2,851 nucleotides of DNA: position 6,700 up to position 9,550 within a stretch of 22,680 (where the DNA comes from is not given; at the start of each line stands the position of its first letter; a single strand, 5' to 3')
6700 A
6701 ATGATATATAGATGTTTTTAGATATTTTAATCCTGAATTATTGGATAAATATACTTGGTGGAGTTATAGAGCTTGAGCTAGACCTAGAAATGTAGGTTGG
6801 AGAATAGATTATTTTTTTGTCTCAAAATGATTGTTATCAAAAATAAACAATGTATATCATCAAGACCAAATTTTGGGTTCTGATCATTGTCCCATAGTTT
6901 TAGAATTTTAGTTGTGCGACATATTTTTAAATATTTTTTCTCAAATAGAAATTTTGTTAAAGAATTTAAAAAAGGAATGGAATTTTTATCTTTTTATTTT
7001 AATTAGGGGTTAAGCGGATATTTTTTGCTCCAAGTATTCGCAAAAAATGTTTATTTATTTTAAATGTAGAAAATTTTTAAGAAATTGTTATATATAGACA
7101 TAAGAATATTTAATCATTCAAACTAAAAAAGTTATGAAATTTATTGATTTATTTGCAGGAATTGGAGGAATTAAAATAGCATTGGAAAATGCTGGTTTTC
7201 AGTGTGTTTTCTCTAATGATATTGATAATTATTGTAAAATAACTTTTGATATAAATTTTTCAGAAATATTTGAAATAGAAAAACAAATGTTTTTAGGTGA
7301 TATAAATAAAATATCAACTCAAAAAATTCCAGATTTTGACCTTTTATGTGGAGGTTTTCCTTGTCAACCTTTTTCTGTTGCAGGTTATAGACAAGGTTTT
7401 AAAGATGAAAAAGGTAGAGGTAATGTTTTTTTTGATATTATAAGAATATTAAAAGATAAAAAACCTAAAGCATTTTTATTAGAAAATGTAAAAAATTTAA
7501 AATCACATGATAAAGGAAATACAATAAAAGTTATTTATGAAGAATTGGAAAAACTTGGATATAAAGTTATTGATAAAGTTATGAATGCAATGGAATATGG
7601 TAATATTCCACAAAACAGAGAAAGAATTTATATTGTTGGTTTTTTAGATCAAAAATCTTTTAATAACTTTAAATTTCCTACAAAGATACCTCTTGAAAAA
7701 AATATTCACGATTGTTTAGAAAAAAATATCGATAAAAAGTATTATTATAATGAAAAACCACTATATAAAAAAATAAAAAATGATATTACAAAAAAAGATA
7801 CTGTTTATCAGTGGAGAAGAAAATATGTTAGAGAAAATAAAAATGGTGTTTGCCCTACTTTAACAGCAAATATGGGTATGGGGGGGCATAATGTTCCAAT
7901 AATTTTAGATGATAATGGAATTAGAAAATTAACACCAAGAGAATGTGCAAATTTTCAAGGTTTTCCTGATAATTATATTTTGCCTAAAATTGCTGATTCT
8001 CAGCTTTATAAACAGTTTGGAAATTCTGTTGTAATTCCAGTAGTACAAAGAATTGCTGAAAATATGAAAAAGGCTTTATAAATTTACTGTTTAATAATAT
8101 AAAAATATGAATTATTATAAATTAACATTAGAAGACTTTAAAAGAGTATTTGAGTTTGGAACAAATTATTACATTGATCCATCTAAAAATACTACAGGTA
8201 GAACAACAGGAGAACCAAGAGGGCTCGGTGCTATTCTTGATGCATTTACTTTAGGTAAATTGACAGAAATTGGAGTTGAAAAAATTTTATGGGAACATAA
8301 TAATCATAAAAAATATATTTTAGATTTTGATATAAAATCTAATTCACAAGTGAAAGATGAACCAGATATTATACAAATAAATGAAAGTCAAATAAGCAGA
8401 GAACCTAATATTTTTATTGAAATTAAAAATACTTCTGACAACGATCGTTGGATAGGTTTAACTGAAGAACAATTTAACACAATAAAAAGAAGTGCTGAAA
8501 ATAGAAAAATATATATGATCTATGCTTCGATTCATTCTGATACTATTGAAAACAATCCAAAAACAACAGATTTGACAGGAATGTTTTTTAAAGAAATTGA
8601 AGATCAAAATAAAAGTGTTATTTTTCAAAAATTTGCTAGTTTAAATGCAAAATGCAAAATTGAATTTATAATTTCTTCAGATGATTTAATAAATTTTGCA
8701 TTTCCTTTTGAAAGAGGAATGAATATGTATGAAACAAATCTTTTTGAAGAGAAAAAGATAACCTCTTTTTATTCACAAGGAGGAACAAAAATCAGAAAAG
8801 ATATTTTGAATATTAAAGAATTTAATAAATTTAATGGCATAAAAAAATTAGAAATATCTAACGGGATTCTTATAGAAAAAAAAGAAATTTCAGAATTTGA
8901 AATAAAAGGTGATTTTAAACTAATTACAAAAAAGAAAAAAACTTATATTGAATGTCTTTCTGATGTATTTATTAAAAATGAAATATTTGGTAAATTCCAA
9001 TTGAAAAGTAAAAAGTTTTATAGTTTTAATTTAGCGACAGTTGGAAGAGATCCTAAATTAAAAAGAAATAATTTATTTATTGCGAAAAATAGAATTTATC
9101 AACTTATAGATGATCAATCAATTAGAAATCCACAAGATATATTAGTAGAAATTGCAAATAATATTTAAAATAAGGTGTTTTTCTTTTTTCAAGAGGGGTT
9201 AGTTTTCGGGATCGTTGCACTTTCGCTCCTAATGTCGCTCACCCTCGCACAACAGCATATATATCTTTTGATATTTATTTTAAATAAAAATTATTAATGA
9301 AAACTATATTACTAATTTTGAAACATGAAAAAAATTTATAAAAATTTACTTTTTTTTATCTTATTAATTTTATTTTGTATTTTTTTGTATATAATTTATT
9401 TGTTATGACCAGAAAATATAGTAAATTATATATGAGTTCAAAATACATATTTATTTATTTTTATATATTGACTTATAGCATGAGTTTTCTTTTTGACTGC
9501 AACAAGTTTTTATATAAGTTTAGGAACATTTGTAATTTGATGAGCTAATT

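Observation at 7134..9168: A Type II R-M cassette completely free of TGA codons inside a TGA=Gly genome: a code-agnostic, likely imported module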

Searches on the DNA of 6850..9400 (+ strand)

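Call 72: search_rna_families(sources=[L016], threshold=evalue, max_evalue=1)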
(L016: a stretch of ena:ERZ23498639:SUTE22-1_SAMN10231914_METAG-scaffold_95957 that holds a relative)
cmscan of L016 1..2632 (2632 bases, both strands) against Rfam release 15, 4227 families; matches with E-value up to 1: 1.
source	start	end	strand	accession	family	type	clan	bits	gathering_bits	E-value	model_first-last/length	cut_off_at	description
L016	504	558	-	RF02266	XIST_intron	Gene; lncRNA;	-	25.9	70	0.089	1-68/68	no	XIST 3' intron conserved motif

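Call 73: search_rna_families(source=window, start=6850, end=9400, threshold=evalue, max_evalue=1)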
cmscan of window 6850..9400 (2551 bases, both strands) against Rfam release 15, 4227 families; matches with E-value up to 1: 1.
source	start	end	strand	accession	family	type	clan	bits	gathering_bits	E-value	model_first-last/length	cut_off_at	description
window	7364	7418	-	RF02266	XIST_intron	Gene; lncRNA;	-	25.9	70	0.087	1-68/68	no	XIST 3' intron conserved motif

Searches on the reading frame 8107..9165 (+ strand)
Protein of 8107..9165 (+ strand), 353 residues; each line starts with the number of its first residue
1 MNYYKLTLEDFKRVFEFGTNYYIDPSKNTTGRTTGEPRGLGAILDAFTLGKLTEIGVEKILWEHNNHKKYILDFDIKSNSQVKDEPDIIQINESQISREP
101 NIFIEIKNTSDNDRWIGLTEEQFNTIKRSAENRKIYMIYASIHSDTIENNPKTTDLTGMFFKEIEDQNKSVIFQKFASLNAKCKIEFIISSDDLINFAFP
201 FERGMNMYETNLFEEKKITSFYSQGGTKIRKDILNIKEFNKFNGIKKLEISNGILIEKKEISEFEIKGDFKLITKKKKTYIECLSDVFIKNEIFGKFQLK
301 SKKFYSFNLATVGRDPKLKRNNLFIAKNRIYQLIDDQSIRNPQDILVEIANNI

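Call 5: search_protein_families(library=pfam, proteins=[window:8107-9165:+], max_evalue=0.01)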
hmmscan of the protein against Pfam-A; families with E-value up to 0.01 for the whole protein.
window:8107-9165:+ (353 aa): 1 family
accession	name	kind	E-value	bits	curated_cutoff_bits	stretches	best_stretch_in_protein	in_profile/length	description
PF13020.12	NOV_C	-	0.00015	22.2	22.1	1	61-141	19-82/91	Protein NO VEIN, C-terminal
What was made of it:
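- On Pfam NOV_C (PF13020) PD-(D/E)xK domain: 22.2 bits against a cut-off of 22.1 for the window protein (call 5).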

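Call 6: search_solved_structures(query=window:8107-9165:+, max_evalue=1)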
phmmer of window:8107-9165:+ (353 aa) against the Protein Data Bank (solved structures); distinct sequences matched with E-value up to 1: 0.

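Call 9: find_homologous_proteins(query=window:8107-9165:+, max_evalue=0.001)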
Query window:8107-9165:+ (353 aa): 142 proteins with E <= 0.001 among 1993 candidates; the best 120 are listed.
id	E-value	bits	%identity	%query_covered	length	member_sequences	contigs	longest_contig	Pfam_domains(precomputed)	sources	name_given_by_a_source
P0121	3.1e-227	771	100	100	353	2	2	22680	-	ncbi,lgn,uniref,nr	ncbi:protein NO VEIN domain-containing protein [Candidatus Vampirococcus lugosii]|uniref:Protein NO 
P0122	8.7e-191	651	83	100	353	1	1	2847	-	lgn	-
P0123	6.9e-189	645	84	100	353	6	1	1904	-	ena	-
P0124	4.9e-186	636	81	100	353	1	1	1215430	-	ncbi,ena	-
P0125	2.0e-182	624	80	100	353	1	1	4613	-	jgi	-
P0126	1.2e-170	585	77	100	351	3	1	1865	-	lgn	-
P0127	6.2e-168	576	75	100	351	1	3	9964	-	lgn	-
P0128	6.9e-168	576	76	99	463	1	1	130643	PF00145.24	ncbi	-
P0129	9.1e-168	576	76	100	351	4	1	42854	-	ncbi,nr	ncbi:hypothetical protein KKF73_05790 [Patescibacteria group bacterium]|nr:hypothetical protein [Pat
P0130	2.7e-167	574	76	100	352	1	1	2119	-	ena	-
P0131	1.5e-166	572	75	100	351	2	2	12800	-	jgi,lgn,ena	-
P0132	3.0e-166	571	76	99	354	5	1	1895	-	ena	-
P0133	7.8e-166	569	73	100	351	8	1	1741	-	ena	-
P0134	4.8e-165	567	74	100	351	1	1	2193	-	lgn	-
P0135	7.1e-165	566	73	100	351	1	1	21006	-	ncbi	-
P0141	6.0e-162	557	73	100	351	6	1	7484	-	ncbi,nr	ncbi:MAG TPA: hypothetical protein PK674_01895 [Candidatus Absconditabacterales bacterium]|nr:hypoth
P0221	6.5e-88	313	46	99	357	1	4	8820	PF13020.13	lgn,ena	-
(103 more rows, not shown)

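Call 12: find_related_loci(query=window:8107-9165:+, collection=genome_contigs, flank=10000)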
Query window:8107-9165:+ (353 aa) in genome_contigs; peptide patterns used: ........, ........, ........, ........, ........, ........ (x = any residue, [..] = any of these).
51 stretches matched a pattern; 14 encode a relative of the query (tblastn E <= 1e-3); 14 distinct loci.
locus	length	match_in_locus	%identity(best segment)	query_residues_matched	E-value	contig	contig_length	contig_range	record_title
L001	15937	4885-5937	76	1-353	7e-176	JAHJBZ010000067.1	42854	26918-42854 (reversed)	MAG: Patescibacteria group bacterium isolate Modern_marine.mb.280 Modern_marine.mb.280_k141_2065050, whole genome shotgu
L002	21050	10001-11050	81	1-350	0e+0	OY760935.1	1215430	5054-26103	MAG: Candidatus Gracilibacteria bacterium isolate 3c0776cb-dd52-49a3-965b-30fb91b92491 genome assembly, chromosome: 1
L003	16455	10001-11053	74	1-353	2e-170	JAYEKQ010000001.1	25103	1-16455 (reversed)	MAG: Patescibacteria group bacterium isolate MAG133 MAG133_1, whole genome shotgun sequence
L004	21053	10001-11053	74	1-353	5e-170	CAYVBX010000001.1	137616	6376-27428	MAG TPA_asm: uncultured Candidatus Peribacteria bacterium isolate SRP241326_co2_311 genome assembly, contig: NODE_195_le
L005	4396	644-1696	71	1-353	2e-172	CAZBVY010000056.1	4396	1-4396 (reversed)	MAG TPA_asm: uncultured Pseudomonadales bacterium isolate binchicken_co212_140 genome assembly, contig: NODE_26754_lengt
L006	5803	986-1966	66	1-353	3e-152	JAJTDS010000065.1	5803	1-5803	MAG: Rickettsiales bacterium isolate 49632_E25 Sample_49632_scaffold_8960, whole genome shotgun sequence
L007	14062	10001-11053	65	1-353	2e-149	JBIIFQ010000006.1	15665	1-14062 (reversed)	MAG: Rickettsiales bacterium isolate ME2001-06-04pf_3300042445_group1_bin221 Rohwer_bin1990_scaffold_2442_c1, whole geno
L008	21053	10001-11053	64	1-353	1e-148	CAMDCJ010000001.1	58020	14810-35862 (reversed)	MAG: Rickettsia typhi isolate MiE-14oct19-158 genome assembly, contig: MiE-14oct19-C529, whole genome shotgun sequence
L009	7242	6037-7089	64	1-353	2e-148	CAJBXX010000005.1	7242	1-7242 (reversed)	MAG: uncultured Alphaproteobacteria bacterium isolate Loc090402-7m_bin-1117 genome assembly, contig: bin-1117:005/317, w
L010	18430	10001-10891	67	55-353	2e-126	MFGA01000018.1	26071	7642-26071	MAG: Candidatus Falkowbacteria bacterium RIFOXYA2_FULL_38_12 rifoxya2_full_scaffold_662, whole genome shotgun sequence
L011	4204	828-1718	66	55-353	8e-127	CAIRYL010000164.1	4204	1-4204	uncultured Candidatus Peregrinibacteria bacterium isolate KTt_bin-1341 genome assembly, contig: bin-1341:164/177, whole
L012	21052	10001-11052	79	1-353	2e-146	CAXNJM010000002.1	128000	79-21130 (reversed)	MAG: Rickettsiales bacterium UBA1997 isolate ME-04may21-LR-81 genome assembly, contig: ME-04may21-LR-C576, whole genome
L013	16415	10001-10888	60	54-350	2e-112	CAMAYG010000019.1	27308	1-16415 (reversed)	MAG: Rickettsia typhi isolate ME-21oct19-15 genome assembly, contig: ME-21oct19-C2350, whole genome shotgun sequence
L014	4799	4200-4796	67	54-254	4e-82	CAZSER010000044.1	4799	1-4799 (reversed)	MAG TPA_asm: uncultured Gammaproteobacteria bacterium isolate SRP263991_co6_643 genome assembly, contig: NODE_29498_leng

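Call 14: find_encoding_contigs(protein=P0141, flank=10000, max_places=6)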
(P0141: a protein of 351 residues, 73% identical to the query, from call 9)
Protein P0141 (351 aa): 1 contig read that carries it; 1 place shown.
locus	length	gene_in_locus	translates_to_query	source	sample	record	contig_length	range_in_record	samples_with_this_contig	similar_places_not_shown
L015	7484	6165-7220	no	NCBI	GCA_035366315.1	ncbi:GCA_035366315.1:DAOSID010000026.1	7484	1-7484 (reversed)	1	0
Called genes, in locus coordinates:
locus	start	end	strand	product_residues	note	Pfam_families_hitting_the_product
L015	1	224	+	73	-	?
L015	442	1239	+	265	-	PF01381:HTH_3, PF12844:HTH_19, PF13560:HTH_31 (weak), PF13274:SocA_Panacea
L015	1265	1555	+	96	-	PF02452:PemK_toxin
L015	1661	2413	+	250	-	PF01261:AP_endonuc_2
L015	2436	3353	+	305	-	PF01636:APH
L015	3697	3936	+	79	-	-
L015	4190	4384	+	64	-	-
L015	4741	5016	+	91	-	-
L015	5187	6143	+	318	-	PF00145:DNA_methylase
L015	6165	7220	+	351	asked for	-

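Call 16: find_encoding_contigs(protein=P0122, flank=10000, max_places=6)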
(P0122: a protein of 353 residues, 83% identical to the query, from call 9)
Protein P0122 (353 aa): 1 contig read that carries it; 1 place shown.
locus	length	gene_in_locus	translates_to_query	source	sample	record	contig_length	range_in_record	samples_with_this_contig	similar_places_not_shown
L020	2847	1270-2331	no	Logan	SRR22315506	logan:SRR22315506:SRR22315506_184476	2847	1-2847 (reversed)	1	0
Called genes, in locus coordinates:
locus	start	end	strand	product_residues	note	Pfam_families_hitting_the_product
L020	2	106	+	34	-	?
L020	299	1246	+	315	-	PF00145:DNA_methylase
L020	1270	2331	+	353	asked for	-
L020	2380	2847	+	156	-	?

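Call 19: find_related_loci(query=window:8107-9165:+, collection=metagenome_contigs, flank=10000)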
Query window:8107-9165:+ (353 aa) in metagenome_contigs; peptide patterns used: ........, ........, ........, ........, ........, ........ (x = any residue, [..] = any of these).
166 stretches matched a pattern; 34 encode a relative of the query (tblastn E <= 1e-3); 34 distinct loci.
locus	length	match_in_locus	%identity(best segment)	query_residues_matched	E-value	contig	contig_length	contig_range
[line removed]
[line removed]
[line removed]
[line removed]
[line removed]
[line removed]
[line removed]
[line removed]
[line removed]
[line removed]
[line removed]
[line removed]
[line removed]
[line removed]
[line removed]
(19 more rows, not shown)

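Call 20: find_related_loci(query=window:8107-9165:+, collection=viral_contigs, flank=10000)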
Query window:8107-9165:+ (353 aa) in viral_contigs; peptide patterns used: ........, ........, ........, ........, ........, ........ (x = any residue, [..] = any of these).
9 stretches matched a pattern, but none encodes a relative of the query by tblastn (E <= 1e-3).

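Call 48: predict_structure(alignment_id=A4)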
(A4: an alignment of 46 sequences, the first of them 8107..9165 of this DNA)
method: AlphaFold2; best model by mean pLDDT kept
length: 353 residues; sequences in the alignment: 46
mean_pLDDT: 91.6   pTM: 0.87
mean pLDDT of the five models: 91.6, 91.6, 91.5, 90.4, 90.3
residues with pLDDT >= 90: 277; 70-90: 62; 50-70: 14; < 50: 0
segments of 3 or more residues with pLDDT < 50: none
pLDDT, mean of each block of 10 residues (from residue 1): 91 94 80 63 88 96 93 83 82 92 95 93 93 95 89 91 94 92 96 97 95 95 87 95 95 83 97 94 98 96 96 92 97 96 95 91
secondary structure, 60 per line:
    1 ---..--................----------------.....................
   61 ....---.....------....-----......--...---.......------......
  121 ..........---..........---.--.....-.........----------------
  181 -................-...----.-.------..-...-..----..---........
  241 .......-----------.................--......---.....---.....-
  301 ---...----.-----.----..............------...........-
elements in order: H8-23 H40-64 E68-72 H79-82 E88-93 E96-98 E102-108 E115-119 H120-130 E134-143 H151-154 H156-164 E182-190 H191-197 E199-201 E233-247 H259-262 E263-275 E278-283 E287-291 E295-299 E304-306 E322-326 H327-335 H342-352
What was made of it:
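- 8107..9168 (+): R: PD-(D/E)xK nuclease of an uncharacterised family, 353 aa, 0 TGA, TAA stop. The catalytic residues are P86-D87...E105-x-K107. AlphaFold model pLDDT 91.6 (call 48).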

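Call 53: fold_search(model_id=the predicted structure, library=pdb)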
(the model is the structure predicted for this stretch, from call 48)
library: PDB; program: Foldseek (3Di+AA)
matches with E <= 10: 422; with E <= 0.001: 0
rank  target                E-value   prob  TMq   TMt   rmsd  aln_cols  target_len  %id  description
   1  9qcc_M                1.9e-02  0.18  0.20  0.18  36.3       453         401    9  Activated XauSPARDA filament assembly with bound dsDNA substrate (released 2025-12-17)
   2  2wiw_B                3.3e-02  0.99  0.18  0.45   4.1        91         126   16  Crystal structures of Holliday junction resolvases from Archaeoglobus fulgidus bound to DNA substrate (released 2009-05-26)
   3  2wiz_A                4.2e-02  0.98  0.18  0.45   4.3        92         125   16  Crystal structures of Holliday junction resolvases from Archaeoglobus fulgidus bound to DNA substrate (released 2009-05-26)
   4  2wcw_A                5.3e-02  0.97  0.18  0.46   4.7        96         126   14  1.6A resolution structure of Archaeoglobus fulgidus Hjc, a Holliday junction resolvase from an archaeal hyperthermophi (released 2009-03-24)
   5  2wcw_D                5.6e-02  0.97  0.18  0.44   4.2        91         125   15  1.6A resolution structure of Archaeoglobus fulgidus Hjc, a Holliday junction resolvase from an archaeal hyperthermophi (released 2009-03-24)
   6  2wcw_C                6.3e-02  0.98  0.18  0.48   3.9        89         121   15  1.6A resolution structure of Archaeoglobus fulgidus Hjc, a Holliday junction resolvase from an archaeal hyperthermophi (released 2009-03-24)
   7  2wcz_A                6.3e-02  0.90  0.17  0.41   4.7        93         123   19  1.6A resolution structure of Archaeoglobus fulgidus Hjc, a Holliday junction resolvase from an archaeal hyperthermophi (released 2009-03-24)
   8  9qcc_A                6.3e-02  0.14  0.20  0.18  23.9       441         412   10  Activated XauSPARDA filament assembly with bound dsDNA substrate (released 2025-12-17)
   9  1b97_A                7.9e-02  0.30  0.19  0.25  11.5       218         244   16  ANALYSIS OF A MUTATIONAL HOT-SPOT IN THE ECORV RESTRICTION ENDONUCLEASE: A CATALYTIC ROLE FOR A MAIN CHAIN CARBONYL GR (released 1999-02-26)
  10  2wiz_B                8.4e-02  0.90  0.16  0.41   4.5        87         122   16  Crystal structures of Holliday junction resolvases from Archaeoglobus fulgidus bound to DNA substrate (released 2009-05-26)
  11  4tkd_C                8.4e-02  0.51  0.18  0.42  12.5       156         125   15  Sulfolobus solfataricus HJC mutants (released 2015-08-12)
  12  1ob8_A                1.1e-01  0.51  0.18  0.43   7.9       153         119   16  Holliday Junction Resolving Enzyme (released 2004-10-15)
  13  2wcw_B                1.1e-01  0.95  0.18  0.46   3.9        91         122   14  1.6A resolution structure of Archaeoglobus fulgidus Hjc, a Holliday junction resolvase from an archaeal hyperthermophi (released 2009-03-24)
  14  1b96_A                1.1e-01  0.20  0.19  0.25  12.6       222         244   15  ANALYSIS OF A MUTATIONAL HOT-SPOT IN THE ECORV RESTRICTION ENDONUCLEASE: A CATALYTIC ROLE FOR A MAIN CHAIN CARBONYL GR (released 1999-02-26)
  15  2wcz_B                1.2e-01  0.72  0.15  0.39   4.7        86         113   19  1.6A resolution structure of Archaeoglobus fulgidus Hjc, a Holliday junction resolvase from an archaeal hyperthermophi (released 2009-03-24)
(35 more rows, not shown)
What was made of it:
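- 8107..9168 (+): Foldseek matches Hjc resolvases with probability 0.90-0.99, with weaker matches to EcoRV, SwaI and SPARDA (call 53).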

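Call 54: search_protein_families(library=padloc, proteins=[window:8107-9165:+], max_evalue=0.01)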
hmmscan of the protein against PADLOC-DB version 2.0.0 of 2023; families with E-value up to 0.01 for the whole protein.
window:8107-9165:+ (353 aa): 0 families

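Call 55: search_protein_families(library=ncbifam, proteins=[window:8107-9165:+], max_evalue=0.01)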
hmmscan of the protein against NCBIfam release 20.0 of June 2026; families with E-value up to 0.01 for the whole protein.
window:8107-9165:+ (353 aa): 0 families

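Call 58: find_encoding_contigs(protein=P0123, flank=10000, max_places=4)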
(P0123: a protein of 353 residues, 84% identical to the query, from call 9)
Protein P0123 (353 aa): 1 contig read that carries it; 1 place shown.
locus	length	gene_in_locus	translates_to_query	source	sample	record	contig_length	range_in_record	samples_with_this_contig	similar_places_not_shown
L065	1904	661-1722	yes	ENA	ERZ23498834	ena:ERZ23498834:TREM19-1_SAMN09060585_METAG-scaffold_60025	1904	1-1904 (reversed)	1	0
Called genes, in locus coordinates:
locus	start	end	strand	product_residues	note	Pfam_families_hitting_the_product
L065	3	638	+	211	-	?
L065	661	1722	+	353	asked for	-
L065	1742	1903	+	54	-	?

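Call 67: search_protein_families(library=pfam, alignment_id=A4, max_evalue=0.01)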
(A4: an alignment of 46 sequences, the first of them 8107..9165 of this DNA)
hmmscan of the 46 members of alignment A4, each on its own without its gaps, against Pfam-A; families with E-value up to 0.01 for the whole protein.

A. member 1, window:8107-9165:+ (353 aa): 1 family
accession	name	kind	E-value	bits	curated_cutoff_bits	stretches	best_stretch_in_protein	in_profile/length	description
PF13020.12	NOV_C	-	0.00015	22.2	22.1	1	61-141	19-82/91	Protein NO VEIN, C-terminal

B. families by the number of members that match (of 46 scanned): 3 families
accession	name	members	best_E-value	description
PF13020.12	NOV_C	19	5.9e-06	Protein NO VEIN, C-terminal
PF13588.12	HSDR_N_2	1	0.00038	Type I restriction enzyme R protein N terminus (HSDR_N)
PF05689.17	InvE_AD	1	0.0097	Adhesion domain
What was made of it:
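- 8107..9168 (+): Pfam NOV_C scores 22.2 bits against a cut-off of 22.1, and 19 of 46 members match (calls 5, 67).
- On Pfam NOV_C (PF13020) PD-(D/E)xK domain: 19 of 46 homologues match at E of 0.01 or better, best 5.9e-6 (call 67).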

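Call 75: search_dna_similar(query=window:8107-9165:+, collection=plasmids, mode=protein, max_rows=10)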
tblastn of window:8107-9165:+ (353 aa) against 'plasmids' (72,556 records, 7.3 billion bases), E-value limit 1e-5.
No match.

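Call 76: search_dna_similar(query=window:8107-9165:+, collection=phages, mode=protein, max_rows=10)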
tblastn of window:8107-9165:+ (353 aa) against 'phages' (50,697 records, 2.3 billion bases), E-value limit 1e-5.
No match.
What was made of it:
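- No plasmid or phage vector was found (calls 20, 75, 76).
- Tried and rejected: Vector search: no R homologue in IMG/VR viral contigs, GenBank phages or PLSDB plasmids (calls 20, 75, 76).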
